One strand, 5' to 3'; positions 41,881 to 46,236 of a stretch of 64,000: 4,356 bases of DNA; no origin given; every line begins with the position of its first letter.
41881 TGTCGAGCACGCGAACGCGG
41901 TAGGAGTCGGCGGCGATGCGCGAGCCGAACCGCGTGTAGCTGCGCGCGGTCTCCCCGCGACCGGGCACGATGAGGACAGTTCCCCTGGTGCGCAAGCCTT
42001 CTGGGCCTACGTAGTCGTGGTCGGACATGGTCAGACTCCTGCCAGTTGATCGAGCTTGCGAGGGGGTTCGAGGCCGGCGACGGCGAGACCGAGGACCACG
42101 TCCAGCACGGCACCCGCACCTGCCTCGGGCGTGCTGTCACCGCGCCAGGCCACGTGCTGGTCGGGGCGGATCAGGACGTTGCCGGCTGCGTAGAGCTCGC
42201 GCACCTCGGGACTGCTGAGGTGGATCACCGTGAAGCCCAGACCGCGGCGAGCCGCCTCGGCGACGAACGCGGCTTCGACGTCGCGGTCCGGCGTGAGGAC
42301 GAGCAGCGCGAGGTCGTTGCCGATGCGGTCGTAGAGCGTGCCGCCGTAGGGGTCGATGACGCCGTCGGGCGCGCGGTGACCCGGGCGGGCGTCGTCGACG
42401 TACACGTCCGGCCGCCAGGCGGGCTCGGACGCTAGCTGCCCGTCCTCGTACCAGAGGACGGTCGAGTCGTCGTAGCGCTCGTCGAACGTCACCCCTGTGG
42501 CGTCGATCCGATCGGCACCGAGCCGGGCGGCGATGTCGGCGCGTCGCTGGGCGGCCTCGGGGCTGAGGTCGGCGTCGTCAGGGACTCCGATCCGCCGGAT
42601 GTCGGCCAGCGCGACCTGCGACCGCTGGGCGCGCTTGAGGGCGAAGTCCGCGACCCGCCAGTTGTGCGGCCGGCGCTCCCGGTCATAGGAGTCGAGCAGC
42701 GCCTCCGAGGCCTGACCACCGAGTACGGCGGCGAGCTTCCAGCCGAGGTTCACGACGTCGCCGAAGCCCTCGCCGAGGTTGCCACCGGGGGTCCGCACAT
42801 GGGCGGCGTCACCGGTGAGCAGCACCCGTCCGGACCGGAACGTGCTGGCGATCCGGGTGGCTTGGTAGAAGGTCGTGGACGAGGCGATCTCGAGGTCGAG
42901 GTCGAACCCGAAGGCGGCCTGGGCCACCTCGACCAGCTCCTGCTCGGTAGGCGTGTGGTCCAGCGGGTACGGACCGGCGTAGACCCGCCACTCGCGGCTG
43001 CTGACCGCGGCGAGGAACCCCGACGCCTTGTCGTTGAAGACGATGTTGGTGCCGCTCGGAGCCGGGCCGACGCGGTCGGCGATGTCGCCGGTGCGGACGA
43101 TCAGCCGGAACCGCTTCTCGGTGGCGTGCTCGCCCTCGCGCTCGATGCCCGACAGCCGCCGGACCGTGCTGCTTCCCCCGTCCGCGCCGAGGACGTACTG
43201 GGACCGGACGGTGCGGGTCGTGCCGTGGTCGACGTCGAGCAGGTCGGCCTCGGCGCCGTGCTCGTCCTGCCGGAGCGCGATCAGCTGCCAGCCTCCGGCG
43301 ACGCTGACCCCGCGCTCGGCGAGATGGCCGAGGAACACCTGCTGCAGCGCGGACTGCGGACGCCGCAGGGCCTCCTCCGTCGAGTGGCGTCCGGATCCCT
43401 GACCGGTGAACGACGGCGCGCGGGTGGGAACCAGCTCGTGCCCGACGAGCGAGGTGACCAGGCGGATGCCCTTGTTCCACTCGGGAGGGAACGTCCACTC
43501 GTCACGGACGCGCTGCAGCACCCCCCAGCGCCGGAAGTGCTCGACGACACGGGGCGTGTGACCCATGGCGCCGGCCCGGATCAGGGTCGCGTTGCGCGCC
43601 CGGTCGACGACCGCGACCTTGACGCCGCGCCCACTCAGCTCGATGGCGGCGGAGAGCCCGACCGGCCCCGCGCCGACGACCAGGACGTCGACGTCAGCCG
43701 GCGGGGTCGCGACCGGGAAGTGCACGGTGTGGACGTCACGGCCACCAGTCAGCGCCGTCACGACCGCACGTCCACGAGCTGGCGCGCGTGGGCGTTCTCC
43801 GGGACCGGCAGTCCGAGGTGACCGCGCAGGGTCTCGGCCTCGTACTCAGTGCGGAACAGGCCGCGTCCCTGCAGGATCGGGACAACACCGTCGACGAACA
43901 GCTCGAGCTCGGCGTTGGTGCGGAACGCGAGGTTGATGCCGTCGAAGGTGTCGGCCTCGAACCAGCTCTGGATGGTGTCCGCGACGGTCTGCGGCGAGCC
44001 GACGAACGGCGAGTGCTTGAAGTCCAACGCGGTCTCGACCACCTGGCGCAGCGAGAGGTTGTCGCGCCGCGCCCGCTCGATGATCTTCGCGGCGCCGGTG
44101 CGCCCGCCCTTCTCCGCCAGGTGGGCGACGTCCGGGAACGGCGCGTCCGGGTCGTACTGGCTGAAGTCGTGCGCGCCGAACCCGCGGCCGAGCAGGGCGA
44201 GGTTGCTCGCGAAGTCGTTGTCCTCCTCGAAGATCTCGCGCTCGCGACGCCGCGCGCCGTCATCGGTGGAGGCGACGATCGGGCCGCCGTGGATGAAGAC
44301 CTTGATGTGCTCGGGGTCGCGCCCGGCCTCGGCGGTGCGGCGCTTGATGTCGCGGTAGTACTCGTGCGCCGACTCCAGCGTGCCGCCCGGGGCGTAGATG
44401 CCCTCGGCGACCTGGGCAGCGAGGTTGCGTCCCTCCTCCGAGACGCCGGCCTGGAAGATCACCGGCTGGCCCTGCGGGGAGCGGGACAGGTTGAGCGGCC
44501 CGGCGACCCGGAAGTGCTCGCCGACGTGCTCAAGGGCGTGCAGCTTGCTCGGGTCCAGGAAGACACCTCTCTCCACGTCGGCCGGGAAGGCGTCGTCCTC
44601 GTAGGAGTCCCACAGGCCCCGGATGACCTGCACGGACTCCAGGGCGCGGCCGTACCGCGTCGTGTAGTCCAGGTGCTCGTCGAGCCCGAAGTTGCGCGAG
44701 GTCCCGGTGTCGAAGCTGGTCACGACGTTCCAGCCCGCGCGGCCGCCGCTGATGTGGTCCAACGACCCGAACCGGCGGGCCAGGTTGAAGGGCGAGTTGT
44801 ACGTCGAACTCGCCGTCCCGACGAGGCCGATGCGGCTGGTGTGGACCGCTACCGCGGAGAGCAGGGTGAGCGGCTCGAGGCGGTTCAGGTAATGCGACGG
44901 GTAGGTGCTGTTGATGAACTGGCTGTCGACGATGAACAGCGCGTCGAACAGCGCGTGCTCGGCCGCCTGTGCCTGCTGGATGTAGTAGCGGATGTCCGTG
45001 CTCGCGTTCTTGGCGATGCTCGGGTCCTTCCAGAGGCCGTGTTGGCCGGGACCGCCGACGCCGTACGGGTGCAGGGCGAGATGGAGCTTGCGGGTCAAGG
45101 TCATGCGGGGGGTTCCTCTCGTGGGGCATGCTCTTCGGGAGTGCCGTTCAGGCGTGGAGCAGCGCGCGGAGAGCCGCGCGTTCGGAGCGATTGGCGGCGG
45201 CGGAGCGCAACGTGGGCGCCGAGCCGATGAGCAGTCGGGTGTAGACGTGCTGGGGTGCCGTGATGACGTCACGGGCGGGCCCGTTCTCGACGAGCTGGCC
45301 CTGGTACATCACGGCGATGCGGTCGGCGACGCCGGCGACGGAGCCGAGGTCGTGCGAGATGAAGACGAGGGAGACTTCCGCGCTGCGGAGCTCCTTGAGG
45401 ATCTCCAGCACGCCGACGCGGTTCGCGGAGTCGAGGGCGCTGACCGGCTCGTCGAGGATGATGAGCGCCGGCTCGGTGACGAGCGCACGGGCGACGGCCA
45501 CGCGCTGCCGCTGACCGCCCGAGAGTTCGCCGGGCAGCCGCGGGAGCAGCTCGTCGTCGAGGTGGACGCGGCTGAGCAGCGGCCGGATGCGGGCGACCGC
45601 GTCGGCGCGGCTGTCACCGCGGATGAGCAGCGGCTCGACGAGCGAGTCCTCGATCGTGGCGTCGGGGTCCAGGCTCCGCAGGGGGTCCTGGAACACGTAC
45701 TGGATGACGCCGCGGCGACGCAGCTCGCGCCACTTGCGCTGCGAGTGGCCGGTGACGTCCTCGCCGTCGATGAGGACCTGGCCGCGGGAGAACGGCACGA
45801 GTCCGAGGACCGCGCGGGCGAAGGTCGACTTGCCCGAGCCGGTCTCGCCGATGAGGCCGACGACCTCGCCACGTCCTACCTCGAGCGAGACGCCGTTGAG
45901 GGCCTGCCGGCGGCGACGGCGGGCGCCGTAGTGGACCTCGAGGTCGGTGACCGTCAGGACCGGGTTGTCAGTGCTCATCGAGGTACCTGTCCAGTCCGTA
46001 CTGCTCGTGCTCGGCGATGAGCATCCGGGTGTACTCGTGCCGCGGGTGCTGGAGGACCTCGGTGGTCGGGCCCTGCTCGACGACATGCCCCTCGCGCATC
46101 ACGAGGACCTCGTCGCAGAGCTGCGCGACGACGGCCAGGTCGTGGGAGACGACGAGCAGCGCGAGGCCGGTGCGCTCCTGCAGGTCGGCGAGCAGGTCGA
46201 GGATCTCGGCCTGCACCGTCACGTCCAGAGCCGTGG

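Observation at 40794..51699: Ten-gene operon pairing two NtaA/DszA-type monooxygenases with a peptide-type ABC importer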

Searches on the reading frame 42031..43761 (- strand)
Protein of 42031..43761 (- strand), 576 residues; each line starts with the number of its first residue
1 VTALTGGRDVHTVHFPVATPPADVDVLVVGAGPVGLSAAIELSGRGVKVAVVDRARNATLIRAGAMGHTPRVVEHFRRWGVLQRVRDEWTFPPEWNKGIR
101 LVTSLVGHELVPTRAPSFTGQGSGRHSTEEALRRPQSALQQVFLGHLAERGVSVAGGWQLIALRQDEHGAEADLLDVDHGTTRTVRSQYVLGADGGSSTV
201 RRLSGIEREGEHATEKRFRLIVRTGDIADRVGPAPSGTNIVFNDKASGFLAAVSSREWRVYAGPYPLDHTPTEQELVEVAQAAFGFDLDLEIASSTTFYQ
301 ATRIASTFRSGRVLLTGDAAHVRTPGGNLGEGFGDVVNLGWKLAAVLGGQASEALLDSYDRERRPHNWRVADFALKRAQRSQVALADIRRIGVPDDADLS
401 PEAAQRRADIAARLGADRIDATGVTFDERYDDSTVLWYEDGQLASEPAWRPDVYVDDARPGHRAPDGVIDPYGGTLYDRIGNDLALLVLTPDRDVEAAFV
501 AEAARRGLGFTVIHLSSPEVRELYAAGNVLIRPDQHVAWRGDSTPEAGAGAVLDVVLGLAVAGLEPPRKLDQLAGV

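Call 4: search_protein_families(library=pfam, proteins=[window:42031-43761:-])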
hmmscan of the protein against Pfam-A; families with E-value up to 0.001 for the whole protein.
window:42031-43761:- (576 aa): 9 families
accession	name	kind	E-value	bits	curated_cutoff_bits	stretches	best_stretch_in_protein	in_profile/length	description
PF01494.25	FAD_binding_3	-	4.3e-62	210.8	22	1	23-374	1-349/349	FAD binding domain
PF21274.3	Rng_hyd_C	-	3.1e-09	37.5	27.5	1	459-558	3-105/107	Aromatic-ring hydroxylase, C-terminal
PF01266.30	DAO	-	7.3e-07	29.5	27.9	1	25-58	1-34/353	FAD dependent oxidoreductase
PF07992.20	Pyr_redox_2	-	1.8e-05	24.7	26.1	1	25-206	2-119/291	Pyridine nucleotide-disulphide oxidoreductase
PF01946.23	Thi4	-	3.7e-05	23.5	26.2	1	22-54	16-49/235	Thi4 family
PF13450.12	NAD_binding_8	-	5.5e-05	23.8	21.9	1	28-56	1-29/68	NAD(P)-binding Rossmann-like domain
PF00890.30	FAD_binding_2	-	6.8e-05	22.7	20.4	1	25-64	1-43/414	FAD binding domain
PF00070.33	Pyr_redox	-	0.00012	23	22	1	26-56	2-32/82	Pyridine nucleotide-disulphide oxidoreductase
PF03486.20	HI0933_like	-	0.00037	20.4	50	0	25-57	2-34/244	HI0933-like protein Rossmann domain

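Call 5: search_protein_families(library=ncbifam, proteins=[window:42031-43761:-])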
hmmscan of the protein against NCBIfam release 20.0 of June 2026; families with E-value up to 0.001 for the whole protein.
window:42031-43761:- (576 aa): 76 families (the best 25 are shown)
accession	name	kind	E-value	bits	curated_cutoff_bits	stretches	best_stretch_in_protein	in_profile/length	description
NF004780.0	PRK06126.1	subfamily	1.3e-115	386.8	445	1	21-560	6-547/552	hypothetical protein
NF046069.1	AkvoneHdxseRdmE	equivalog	5.3e-62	210.3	700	1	26-556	1-516/521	aklavinone 12-hydroxylase RdmE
NF046068.1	AkvoneHdxseDnrF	equivalog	2.3e-54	185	650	1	26-380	1-359/439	aklavinone 12-hydroxylase DnrF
NF004832.0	PRK06184.1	subfamily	3.1e-53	181.3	476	1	22-543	5-485/506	hypothetical protein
NF005303.0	PRK06834.1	subfamily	7e-48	163.4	625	1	23-388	3-349/488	hypothetical protein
NF006092.0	PRK08244.1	equivalog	3.3e-47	161.3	644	1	23-370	2-333/494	monooxygenase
NF033145.1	rif_monoox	equivalog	1.2e-45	156.3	800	1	24-379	1-337/472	rifampin monooxygenase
NF004829.0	PRK06183.1-3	subfamily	1.4e-44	152.8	390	1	22-542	7-496/520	bifunctional 3-(3-hydroxy-phenyl)propionate/3-hydroxycinnamic acid hydroxylase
NF045577.1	FAD_mono_MbnF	equivalog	7e-40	137.1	800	1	23-547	4-515/531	methanobactin biosynthesis FAD monooxygenase MbnF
NF004831.0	PRK06183.1-5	equivalog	9e-39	133.3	546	1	152-376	126-348/568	bifunctional 3-(3-hydroxy-phenyl)propionate/3-hydroxycinnamic acid hydroxylase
NF006002.0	PRK08132.1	subfamily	2.5e-33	115.3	416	2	292-364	282-356/552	FAD-dependent oxidoreductase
NF000343.1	rif_mono_Iri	exception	1.5e-32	113.3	950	2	265-380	230-340/479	rifampin monooxygenase Iri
NF004828.0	PRK06183.1-2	equivalog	1.3e-30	106.3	853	1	21-373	10-346/568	bifunctional 3-(3-hydroxy-phenyl)propionate/3-hydroxycinnamic acid hydroxylase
NF004830.0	PRK06183.1-4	equivalog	3.2e-29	101.8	1135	1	22-367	17-349/617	bifunctional 3-(3-hydroxy-phenyl)propionate/3-hydroxycinnamic acid hydroxylase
NF006144.0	PRK08294.1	subfamily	6.8e-27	94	560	3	301-373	330-404/637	phenol 2-monooxygenase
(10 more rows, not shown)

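Call 59: search_solved_structures(query=window:42031-43761:-, max_evalue=1e-25)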
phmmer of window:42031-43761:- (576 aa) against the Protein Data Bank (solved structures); distinct sequences matched with E-value up to 1e-25: 29.
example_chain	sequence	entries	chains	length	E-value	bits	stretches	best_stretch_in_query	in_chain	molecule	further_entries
2r0c_A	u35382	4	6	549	2.6e-59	204.9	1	20-559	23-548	RebC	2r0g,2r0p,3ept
4eip_A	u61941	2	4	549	5.4e-58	200.5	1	20-559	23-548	Putative FAD-monooxygenase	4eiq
7oud_AAA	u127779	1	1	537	1.8e-33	119.6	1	25-556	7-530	FAD-dependent monooxygenase GrhO5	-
7ouc_AAA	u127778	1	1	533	2.3e-33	119.3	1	26-556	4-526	Putative FAD-dependent monooxygenase GrhO5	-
7ouj_AAA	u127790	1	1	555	6.2e-33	117.8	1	20-434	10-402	RubL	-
5kow_A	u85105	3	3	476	3.7e-32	115.2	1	131-380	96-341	Pentachlorophenol 4-monooxygenase | Putative rifampin monooxygenase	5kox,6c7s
3ihg_A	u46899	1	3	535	8e-32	114.1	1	23-394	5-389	RdmE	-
9qm4_A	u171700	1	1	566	9.1e-31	110.7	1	16-372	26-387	FAD dependent monooxygenase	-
9qm2_A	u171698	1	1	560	1.6e-30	109.9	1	16-372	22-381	FAD dependent monooxygenase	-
4k5r_A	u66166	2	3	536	2.4e-30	109.3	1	23-370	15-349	Oxygenase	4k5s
4cy6_A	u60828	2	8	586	4.2e-30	108.5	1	21-409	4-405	2-HYDROXYBIPHENYL-3-MONOOXYGENASE | 2-HYDROXYBIPHENYL 3-MONOOXYGENASE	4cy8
7vwp_D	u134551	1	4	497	4.5e-30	108.4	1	23-372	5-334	FlsO1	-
5vqb_A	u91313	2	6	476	4.6e-30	108.3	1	25-374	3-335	Rifampin monooxygenase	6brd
9srp_C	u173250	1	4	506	4.9e-30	108.3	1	25-371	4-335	ChlE3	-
9qm3_A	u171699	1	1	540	4.9e-30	108.2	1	20-372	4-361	FAD dependent monooxygenase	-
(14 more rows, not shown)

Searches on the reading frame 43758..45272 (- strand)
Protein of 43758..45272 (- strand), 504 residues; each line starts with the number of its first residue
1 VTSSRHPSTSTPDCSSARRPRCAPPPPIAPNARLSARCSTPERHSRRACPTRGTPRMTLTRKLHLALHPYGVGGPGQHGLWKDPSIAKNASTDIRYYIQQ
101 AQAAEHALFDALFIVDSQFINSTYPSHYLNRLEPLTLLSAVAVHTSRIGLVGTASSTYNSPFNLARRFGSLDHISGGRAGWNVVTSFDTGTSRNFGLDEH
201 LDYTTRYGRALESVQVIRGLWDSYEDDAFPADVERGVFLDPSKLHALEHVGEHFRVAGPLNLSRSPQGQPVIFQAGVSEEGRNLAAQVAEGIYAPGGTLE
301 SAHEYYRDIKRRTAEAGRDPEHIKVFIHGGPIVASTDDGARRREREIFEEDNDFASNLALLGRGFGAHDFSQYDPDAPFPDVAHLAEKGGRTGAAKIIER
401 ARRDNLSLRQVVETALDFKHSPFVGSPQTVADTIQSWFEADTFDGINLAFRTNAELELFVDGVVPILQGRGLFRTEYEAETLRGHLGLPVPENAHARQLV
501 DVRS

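Call 4: search_protein_families(library=pfam, proteins=[window:43758-45272:-])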
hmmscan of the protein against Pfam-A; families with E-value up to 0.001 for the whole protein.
window:43758-45272:- (504 aa): 1 family
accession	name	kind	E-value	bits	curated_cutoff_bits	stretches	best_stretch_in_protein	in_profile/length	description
PF00296.26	Bac_luciferase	-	7.9e-48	163.8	27.9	1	89-439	16-309/314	Luciferase-like monooxygenase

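Call 5: search_protein_families(library=ncbifam, proteins=[window:43758-45272:-])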
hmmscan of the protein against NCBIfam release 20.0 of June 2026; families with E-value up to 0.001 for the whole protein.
window:43758-45272:- (504 aa): 17 families
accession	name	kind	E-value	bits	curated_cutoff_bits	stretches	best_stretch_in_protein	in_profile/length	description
TIGR03860.1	FMN_nitrolo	subfamily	9.6e-144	479.3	279.7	1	73-485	9-422/422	NtaA/DmoA family FMN-dependent monooxygenase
TIGR04021.1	LLM_DMSO2_sfnG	equivalog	1.9e-22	80.1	382.95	1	86-352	19-257/350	dimethylsulfone monooxygenase SfnG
TIGR03619.1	F420_Rv2161c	subfamily_domain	5.8e-20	71.9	166.9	1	100-223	3-132/247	TIGR03619 family F420-dependent LLM class oxidoreductase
TIGR03560.1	F420_Rv1855c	subfamily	4.9e-18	65.8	231.4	1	91-324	9-223/227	TIGR03560 family F420-dependent LLM class oxidoreductase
TIGR03612.1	RutA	equivalog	5.3e-16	59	498.3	1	128-225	61-159/355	pyrimidine utilization protein A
TIGR03565.1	alk_sulf_monoox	equivalog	3e-10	39.7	518.2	1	133-343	54-239/346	FMNH2-dependent alkanesulfonate monooxygenase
NF001939.1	PRK00719.1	subfamily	9.2e-10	37.8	510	1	134-343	55-239/373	alkanesulfonate monooxygenase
TIGR03571.1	lucif_BA3436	subfamily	7.1e-09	35.3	303.9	1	88-179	24-115/304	TIGR03571 family LLM class oxidoreductase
NF002619.0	PRK02271.1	equivalog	3.7e-07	29.7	276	1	100-223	19-127/329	5,10-methylenetetrahydromethanopterin reductase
TIGR04465.1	ArgArg_F420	equivalog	4.1e-05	22.8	470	1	97-222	62-184/364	F420-dependent hydroxymycolic acid dehydrogenase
TIGR03858.1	LLM_2I7G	subfamily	6.5e-05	22.1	462.25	0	134-183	58-108/337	Atu2307/SP_0267 family LLM class monooxygenase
TIGR03617.1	F420_MSMEG_2256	subfamily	0.00025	20.1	278.15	0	140-336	27-206/318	TIGR03617 family F420-dependent LLM class oxidoreductase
TIGR04036.1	LLM_CE1758_fam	subfamily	0.00071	18.5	479.1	0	93-198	26-125/355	CE1758 family FMN-dependent luciferase-like monooxygenase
TIGR04024.1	F420_NP1902A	hypoth_equivalog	0.00079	18.2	345.4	0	135-328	43-212/330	TIGR04024 family LLM class F420-dependent oxidoreductase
TIGR03621.1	F420_MSMEG_2516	subfamily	0.00083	18.6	213.15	0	93-179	12-88/295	TIGR03621 family F420-dependent LLM class oxidoreductase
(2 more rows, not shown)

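Call 17: search_solved_structures(query=window:43758-45104:-, max_evalue=1e-20)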
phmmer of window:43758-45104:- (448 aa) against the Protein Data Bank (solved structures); distinct sequences matched with E-value up to 1e-20: 12.
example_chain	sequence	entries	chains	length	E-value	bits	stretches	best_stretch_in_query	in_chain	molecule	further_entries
1tvl_A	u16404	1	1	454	8e-112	377.5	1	12-438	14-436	protein YTNJ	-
6ask_A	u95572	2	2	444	1.1e-111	377.1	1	13-438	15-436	Putative monooxygenase MoxC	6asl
1yw1_A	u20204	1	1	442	1.1e-111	377.1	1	13-438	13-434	PROTEIN YTNJ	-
3sdo_A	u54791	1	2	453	2.2e-109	369.5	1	7-442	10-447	Nitrilotriacetate monooxygenase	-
7e36_B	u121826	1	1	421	4.8e-78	266.2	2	191-434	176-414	FMN-dependent oxidoreductase (Nitrilotriacetate monooxygenase family)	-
5tlc_A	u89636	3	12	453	1.5e-73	251.4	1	4-437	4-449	Dibenzothiophene desulfurization enzyme A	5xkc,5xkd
3b9n_A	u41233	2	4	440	3.2e-67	230.5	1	3-429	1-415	Alkane monooxygenase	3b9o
6ak1_A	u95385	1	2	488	4.8e-62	213.5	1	22-429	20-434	Dimethyl-sulfide monooxygenase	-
6lr1_A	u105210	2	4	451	3.8e-57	197.3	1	23-428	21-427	Hexachlorobenzene oxidative dehalogenase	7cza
5dqp_A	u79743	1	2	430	1.8e-51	178.7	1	35-433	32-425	EDTA monooxygenase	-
5w48_A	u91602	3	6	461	4.1e-50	174.1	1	23-430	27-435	Riboflavin Lyase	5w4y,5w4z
7e36_A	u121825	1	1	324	2.1e-44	155.3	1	43-262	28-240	Alkanesulfonate monooxygenase SsuD/methylene tetrahydromethanopterin reductase-like flavin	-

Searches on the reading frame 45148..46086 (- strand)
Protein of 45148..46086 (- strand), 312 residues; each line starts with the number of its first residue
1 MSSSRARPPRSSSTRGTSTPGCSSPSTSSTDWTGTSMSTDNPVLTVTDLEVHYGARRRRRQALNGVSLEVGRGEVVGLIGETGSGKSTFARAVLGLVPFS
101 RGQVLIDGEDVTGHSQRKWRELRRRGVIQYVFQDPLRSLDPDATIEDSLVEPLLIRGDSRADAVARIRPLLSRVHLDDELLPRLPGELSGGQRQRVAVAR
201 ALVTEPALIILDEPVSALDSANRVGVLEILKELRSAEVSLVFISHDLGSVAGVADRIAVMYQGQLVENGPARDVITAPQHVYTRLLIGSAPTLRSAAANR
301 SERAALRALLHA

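Call 4: search_protein_families(library=pfam, proteins=[window:45148-46086:-])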
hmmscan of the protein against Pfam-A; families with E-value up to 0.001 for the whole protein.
window:45148-46086:- (312 aa): 5 families
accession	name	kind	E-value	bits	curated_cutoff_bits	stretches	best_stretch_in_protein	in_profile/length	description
PF00005.33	ABC_tran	-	1.1e-32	113.9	25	1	63-215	1-136/137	ABC transporter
PF02463.25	SMC_N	-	2.5e-06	27.5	40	1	75-260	26-212/220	RecF/RecN/SMC N terminal domain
PF08352.17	oligo_HPY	-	6.4e-06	26.9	27.1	1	266-298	1-33/65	Oligopeptide/dipeptide transporter, C-terminal region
PF13304.12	AAA_21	-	2.9e-05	24.7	27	0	175-248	225-301/304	AAA domain, putative AbiEii toxin, Type IV TA system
PF13191.12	AAA_16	-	9.1e-05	23.5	32.6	1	69-213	18-140/167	AAA ATPase domain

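Call 5: search_protein_families(library=ncbifam, proteins=[window:45148-46086:-])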
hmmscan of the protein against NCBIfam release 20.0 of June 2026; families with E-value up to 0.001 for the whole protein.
window:45148-46086:- (312 aa): 191 families (the best 25 are shown)
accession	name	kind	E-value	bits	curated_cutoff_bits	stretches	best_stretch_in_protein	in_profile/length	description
NF008453.0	PRK11308.1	subfamily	1.2e-64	218.7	408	1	39-298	8-273/334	dipeptide ABC transporter ATP-binding protein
NF011659.0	PRK15079.1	equivalog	4.2e-64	216.4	540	1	52-292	29-270/334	murein tripeptide/oligopeptide ABC transporter ATP binding protein OppF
NF007613.0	PRK10261.1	equivalog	7.6e-62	209.6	1077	1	38-303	308-579/623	glutathione ABC transporter ATP-binding protein GsiA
TIGR02769.1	nickel_nikE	equivalog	3.3e-58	197.2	332.55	1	56-281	20-245/265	nickel import ATP-binding protein NikE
NF043078.1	MMSYN1_0168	equivalog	2.8e-56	191.5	800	2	167-291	473-598/649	oligopeptide ABC transporter ATP-binding protein OppF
NF007739.0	PRK10419.1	subfamily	5e-56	190.2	354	1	48-277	8-242/268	nickel ABC transporter ATP-binding protein NikE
NF011713.0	PRK15134.1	equivalog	7.1e-55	186.6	834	1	39-287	271-526/529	microcin C ABC transporter ATP-binding protein YejF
NF043071.1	DppF_dipep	equivalog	2.8e-54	184.8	660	1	39-306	9-280/331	dipeptide ABC transporter ATP-binding subunit DppF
TIGR02770.1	nickel_nikD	equivalog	1.8e-53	181.3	318.7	1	64-288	3-227/230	nickel import ATP-binding protein NikD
NF047576.1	opine_ATP_CntF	equivalog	2.2e-49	168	385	1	43-293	2-256/264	staphylopine uptake ABC transporter ATP-binding protein CntF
TIGR04521.1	ECF_ATPase_2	equivalog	8e-49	166.2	330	1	45-281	2-239/279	energy-coupling factor transporter ATPase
NF047578.1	opine_ATP_CntD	equivalog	8.6e-49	166.2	380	1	43-293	2-256/266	staphylopine uptake ABC transporter ATP-binding protein CntD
NF043079.1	MMSYN1_0167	equivalog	2e-48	165.5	740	2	115-294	296-478/561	oligopeptide ABC transporter ATP-binding protein OppD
NF008246.0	PRK11022.1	equivalog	2.5e-48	164.8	541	1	43-294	3-261/326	dipeptide ABC transporter ATP-binding protein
TIGR01186.1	proV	subfamily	3.5e-47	161.3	326.6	1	61-304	7-247/363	betaine/proline/choline family ABC transporter ATP-binding protein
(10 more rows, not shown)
